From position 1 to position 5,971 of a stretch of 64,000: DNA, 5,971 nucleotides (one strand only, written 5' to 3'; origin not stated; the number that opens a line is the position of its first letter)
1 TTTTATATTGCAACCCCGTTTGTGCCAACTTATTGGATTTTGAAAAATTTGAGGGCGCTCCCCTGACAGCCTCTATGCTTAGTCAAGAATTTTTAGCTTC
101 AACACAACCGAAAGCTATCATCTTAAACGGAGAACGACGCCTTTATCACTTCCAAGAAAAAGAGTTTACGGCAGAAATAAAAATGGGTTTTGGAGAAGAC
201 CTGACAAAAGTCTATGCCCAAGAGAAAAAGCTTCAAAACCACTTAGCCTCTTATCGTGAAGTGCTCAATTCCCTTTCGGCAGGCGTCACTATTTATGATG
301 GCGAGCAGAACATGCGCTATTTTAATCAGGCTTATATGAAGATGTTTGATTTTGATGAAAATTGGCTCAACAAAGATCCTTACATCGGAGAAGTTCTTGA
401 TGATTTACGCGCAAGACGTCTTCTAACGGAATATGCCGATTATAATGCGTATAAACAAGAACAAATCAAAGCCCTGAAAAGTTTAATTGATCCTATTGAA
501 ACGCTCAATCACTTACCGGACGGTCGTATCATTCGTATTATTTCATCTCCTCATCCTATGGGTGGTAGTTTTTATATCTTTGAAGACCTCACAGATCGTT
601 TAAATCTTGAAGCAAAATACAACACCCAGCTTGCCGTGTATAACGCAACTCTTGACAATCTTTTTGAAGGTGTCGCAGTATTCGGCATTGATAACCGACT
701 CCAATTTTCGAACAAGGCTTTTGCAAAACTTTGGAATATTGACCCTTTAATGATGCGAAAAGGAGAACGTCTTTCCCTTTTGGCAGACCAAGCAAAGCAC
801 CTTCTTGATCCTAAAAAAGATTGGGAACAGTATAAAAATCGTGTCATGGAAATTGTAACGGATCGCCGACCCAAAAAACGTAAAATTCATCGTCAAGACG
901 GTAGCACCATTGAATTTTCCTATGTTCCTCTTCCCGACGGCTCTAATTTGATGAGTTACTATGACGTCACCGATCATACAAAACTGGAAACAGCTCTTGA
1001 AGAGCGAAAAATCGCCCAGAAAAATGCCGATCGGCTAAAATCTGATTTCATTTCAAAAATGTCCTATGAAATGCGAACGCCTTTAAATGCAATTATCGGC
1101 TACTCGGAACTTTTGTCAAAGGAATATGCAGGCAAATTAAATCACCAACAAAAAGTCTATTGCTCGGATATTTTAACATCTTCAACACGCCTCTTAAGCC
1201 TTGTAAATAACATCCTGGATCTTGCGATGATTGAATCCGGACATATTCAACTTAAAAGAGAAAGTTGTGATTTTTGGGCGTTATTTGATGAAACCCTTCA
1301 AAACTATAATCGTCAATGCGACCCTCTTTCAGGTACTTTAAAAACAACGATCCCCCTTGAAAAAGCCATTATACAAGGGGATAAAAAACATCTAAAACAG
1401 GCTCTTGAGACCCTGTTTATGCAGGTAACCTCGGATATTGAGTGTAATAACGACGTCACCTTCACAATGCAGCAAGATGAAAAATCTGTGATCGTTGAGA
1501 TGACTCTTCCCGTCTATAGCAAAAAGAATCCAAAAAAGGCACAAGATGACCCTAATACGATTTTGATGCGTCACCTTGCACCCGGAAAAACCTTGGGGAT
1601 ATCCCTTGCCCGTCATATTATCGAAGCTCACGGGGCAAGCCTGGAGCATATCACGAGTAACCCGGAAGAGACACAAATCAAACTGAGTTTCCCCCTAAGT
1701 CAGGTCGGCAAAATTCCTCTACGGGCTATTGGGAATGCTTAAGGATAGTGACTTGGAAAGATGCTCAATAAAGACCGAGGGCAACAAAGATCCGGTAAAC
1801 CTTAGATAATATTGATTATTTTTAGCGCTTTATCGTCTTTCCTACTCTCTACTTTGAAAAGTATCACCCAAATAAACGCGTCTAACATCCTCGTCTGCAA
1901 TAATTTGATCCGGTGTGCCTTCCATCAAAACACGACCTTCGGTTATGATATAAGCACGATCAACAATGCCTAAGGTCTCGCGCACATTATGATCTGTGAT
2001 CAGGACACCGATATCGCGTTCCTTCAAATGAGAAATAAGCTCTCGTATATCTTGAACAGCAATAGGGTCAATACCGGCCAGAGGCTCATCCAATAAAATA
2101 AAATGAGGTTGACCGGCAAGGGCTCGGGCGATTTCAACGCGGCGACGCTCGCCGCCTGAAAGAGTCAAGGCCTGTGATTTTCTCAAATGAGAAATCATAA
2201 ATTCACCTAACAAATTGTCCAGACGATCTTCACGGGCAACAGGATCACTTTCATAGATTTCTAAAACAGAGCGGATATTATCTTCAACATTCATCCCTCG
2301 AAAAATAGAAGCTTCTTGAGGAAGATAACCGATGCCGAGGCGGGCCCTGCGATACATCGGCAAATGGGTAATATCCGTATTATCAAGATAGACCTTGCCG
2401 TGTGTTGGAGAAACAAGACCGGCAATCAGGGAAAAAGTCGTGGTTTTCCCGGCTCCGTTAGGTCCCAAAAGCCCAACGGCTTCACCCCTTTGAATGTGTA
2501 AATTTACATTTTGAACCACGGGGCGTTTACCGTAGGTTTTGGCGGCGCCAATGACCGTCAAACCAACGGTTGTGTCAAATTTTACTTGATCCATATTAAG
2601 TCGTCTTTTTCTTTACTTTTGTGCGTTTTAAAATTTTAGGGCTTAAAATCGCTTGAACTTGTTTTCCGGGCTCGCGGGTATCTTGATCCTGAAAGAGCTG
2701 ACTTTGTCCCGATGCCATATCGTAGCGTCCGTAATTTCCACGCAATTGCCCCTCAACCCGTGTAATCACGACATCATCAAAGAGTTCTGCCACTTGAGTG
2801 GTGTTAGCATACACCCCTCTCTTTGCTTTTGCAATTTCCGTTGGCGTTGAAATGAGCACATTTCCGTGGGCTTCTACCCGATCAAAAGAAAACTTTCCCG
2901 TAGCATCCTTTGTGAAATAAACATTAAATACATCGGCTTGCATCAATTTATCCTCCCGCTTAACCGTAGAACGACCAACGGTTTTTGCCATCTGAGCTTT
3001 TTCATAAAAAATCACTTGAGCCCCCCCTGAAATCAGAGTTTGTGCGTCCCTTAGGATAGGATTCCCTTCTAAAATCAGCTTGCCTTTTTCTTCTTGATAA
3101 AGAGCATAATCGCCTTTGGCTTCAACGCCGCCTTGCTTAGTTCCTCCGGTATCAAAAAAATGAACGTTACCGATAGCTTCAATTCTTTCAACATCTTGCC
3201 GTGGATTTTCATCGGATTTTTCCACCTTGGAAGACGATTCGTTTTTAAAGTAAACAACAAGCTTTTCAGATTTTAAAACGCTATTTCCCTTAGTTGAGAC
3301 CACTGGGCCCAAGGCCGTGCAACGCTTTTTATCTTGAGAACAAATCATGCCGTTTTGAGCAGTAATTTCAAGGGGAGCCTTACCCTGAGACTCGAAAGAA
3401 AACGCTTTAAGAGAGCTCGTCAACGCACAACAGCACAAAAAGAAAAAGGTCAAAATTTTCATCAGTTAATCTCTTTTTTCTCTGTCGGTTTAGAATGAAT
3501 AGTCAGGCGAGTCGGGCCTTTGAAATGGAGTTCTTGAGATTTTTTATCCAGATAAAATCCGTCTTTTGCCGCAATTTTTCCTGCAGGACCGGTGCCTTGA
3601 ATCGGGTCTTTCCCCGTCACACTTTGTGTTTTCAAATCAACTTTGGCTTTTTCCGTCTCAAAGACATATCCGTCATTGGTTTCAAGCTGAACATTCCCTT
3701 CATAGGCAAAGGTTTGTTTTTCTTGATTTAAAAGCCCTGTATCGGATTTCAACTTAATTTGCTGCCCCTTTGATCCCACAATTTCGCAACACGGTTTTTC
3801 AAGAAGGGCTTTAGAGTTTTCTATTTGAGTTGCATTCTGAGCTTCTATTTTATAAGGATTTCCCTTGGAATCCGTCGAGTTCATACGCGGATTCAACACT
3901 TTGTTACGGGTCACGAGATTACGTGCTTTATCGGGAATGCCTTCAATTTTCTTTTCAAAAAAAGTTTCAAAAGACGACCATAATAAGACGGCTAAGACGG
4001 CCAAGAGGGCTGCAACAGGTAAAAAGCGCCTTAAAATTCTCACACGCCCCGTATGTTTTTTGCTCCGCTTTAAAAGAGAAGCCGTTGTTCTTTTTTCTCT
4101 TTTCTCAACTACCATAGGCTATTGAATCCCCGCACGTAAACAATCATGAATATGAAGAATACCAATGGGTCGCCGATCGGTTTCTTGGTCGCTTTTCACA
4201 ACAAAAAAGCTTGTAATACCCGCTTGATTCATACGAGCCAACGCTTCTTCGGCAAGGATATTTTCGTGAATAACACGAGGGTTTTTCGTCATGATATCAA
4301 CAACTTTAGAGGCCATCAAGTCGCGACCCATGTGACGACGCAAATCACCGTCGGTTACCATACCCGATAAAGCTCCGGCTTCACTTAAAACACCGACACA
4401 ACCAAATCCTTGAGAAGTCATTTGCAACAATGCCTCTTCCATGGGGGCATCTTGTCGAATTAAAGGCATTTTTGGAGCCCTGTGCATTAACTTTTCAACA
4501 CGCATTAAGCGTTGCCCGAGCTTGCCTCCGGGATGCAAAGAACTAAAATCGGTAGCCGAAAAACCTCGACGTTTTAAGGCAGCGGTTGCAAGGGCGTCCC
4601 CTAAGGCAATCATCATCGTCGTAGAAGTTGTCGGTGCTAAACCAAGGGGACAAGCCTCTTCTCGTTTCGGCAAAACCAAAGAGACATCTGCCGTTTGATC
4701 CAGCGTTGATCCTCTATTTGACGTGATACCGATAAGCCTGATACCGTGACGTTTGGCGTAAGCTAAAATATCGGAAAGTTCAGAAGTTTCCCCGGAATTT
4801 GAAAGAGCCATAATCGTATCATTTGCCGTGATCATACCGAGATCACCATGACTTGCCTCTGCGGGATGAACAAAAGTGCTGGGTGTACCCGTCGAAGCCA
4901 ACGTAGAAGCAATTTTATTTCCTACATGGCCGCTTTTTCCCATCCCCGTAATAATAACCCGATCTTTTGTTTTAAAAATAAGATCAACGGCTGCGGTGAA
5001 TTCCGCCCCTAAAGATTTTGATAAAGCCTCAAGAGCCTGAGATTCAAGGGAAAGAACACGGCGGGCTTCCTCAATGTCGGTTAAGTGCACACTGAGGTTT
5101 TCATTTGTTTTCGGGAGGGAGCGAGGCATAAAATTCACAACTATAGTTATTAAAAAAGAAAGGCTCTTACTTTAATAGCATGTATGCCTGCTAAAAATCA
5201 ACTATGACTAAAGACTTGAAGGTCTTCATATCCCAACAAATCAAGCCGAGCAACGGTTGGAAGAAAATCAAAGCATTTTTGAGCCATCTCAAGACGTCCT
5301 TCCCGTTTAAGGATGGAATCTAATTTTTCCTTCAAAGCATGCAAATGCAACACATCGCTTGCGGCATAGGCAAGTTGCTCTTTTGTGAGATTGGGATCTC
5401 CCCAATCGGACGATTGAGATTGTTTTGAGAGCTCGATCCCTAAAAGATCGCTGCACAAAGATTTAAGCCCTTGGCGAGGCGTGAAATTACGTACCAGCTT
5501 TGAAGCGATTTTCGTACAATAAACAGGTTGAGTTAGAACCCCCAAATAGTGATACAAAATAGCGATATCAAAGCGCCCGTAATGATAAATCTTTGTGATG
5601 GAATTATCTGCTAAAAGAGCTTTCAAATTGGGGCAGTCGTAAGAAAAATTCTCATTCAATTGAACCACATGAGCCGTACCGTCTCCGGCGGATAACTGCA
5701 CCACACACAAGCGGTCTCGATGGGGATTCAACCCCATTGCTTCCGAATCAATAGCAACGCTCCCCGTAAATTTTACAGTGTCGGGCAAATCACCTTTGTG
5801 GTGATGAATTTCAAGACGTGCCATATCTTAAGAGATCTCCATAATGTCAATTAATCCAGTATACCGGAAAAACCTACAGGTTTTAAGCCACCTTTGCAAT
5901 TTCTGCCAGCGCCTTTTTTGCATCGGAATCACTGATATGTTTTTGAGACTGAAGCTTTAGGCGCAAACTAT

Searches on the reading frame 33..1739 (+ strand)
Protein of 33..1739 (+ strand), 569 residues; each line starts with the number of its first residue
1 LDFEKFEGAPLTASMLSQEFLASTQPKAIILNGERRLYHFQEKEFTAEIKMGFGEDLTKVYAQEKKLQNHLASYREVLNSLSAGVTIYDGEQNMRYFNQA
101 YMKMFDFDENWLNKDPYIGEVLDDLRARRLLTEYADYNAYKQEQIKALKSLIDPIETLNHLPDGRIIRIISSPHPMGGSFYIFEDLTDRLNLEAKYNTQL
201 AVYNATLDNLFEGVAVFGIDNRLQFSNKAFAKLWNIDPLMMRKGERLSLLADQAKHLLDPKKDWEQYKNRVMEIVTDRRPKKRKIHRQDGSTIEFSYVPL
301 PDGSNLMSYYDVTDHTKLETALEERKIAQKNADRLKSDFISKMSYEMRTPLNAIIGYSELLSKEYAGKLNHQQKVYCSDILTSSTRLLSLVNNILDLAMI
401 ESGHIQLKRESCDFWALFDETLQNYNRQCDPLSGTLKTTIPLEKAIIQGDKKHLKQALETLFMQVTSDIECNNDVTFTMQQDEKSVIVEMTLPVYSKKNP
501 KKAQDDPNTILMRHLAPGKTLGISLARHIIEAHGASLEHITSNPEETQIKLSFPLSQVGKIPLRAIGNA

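Call 16: search_protein_families(library=pfam, proteins=[window:33-1739:+], max_evalue=0.01)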
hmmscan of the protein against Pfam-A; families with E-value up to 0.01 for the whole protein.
window:33-1739:+ (569 aa): 5 families
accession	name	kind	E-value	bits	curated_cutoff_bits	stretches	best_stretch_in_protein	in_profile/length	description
PF12860.13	PAS_7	-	3.4e-31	108.2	27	2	207-318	1-113/115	PAS fold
PF00512.31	HisKA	-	1.7e-18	66.9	26.9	1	336-403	2-66/66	His Kinase A (phospho-acceptor) domain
PF13188.13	PAS_8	-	3.3e-06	27.2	21.8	1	74-129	3-54/65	PAS domain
PF00989.32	PAS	-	0.00027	21.4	22.6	1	74-170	3-90/113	PAS fold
PF08448.16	PAS_4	-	0.0015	19.2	23.1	0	78-125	1-47/110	PAS fold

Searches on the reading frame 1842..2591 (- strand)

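Call 16: search_protein_families(library=pfam, proteins=[window:1842-2591:-], max_evalue=0.01)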
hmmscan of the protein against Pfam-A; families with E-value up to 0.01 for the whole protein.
window:1842-2591:- (249 aa): 4 families
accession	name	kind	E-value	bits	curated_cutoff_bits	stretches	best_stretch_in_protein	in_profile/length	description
PF00005.33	ABC_tran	-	1.3e-36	126.7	25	1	26-172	1-137/137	ABC transporter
PF12399.14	BCA_ABC_TP_C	-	3.7e-08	33.2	25.5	1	220-244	1-25/27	Branched-chain amino acid ATP-binding cassette transporter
PF13304.12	AAA_21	-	8.7e-05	23.2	27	0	98-202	199-299/304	AAA domain, putative AbiEii toxin, Type IV TA system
PF02463.25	SMC_N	-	0.0061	16.4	40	0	118-202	117-198/220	RecF/RecN/SMC N terminal domain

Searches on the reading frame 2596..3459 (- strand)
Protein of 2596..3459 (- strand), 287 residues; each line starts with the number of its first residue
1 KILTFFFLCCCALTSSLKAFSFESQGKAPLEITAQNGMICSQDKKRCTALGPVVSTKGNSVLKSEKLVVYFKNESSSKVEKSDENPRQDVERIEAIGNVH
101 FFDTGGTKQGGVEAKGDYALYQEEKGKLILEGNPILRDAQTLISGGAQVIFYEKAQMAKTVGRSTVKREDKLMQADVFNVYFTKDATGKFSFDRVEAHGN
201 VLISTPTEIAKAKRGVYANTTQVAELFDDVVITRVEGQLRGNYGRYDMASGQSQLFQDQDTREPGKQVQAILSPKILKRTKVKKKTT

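Call 16: search_protein_families(library=pfam, proteins=[window:2596-3459:-], max_evalue=0.01)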
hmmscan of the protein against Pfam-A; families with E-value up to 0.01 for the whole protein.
window:2596-3459:- (287 aa): 2 families
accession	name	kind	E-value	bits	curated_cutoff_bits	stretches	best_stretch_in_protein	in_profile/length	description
PF03968.19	LptD_N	-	2.3e-20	73.3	20.4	2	32-146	2-103/113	LptA/(LptD N-terminal domain) LPS transport protein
PF13100.11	OstA_2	-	0.0046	17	21.2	0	165-257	30-115/158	OstA-like protein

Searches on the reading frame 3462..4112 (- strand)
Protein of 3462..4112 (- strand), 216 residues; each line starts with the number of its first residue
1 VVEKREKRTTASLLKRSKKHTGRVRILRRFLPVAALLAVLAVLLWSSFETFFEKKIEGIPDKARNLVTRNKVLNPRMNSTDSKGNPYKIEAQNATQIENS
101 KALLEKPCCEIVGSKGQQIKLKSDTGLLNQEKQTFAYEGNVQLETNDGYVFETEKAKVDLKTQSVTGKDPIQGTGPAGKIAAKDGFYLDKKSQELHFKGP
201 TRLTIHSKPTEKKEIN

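Call 16: search_protein_families(library=pfam, proteins=[window:3462-4112:-], max_evalue=0.01)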
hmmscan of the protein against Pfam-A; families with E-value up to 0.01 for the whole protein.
window:3462-4112:- (216 aa): 1 family
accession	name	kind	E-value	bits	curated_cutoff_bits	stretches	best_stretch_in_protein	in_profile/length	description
PF06835.18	LptC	-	1.1e-15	58.2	21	1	36-201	3-170/175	Lipopolysaccharide-assembly, LptC-related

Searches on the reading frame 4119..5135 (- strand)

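Call 16: search_protein_families(library=pfam, proteins=[window:4119-5135:-], max_evalue=0.01)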
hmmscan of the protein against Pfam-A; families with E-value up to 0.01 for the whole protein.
window:4119-5135:- (338 aa): 3 families
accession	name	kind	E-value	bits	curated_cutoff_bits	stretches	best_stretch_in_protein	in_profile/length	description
PF01380.27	SIS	-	3e-28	98.7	25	1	55-185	3-131/131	SIS domain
PF00571.33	CBS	-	7.3e-19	68.3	24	2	279-335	2-54/57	CBS domain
PF13580.11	SIS_2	-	0.00013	22.4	27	1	102-139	101-138/138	SIS domain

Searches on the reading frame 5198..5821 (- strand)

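Call 16: search_protein_families(library=pfam, proteins=[window:5198-5821:-], max_evalue=0.01)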
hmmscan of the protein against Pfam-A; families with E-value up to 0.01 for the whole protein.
window:5198-5821:- (207 aa): 2 families
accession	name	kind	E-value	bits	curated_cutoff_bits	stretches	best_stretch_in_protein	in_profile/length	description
PF01612.26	DNA_pol_A_exo1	-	3.4e-35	121.8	23.6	1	20-171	21-172/173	3'-5' exonuclease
PF13482.12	RNase_H_2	-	6.4e-05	23.4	22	1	24-167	3-164/165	RNase_H superfamily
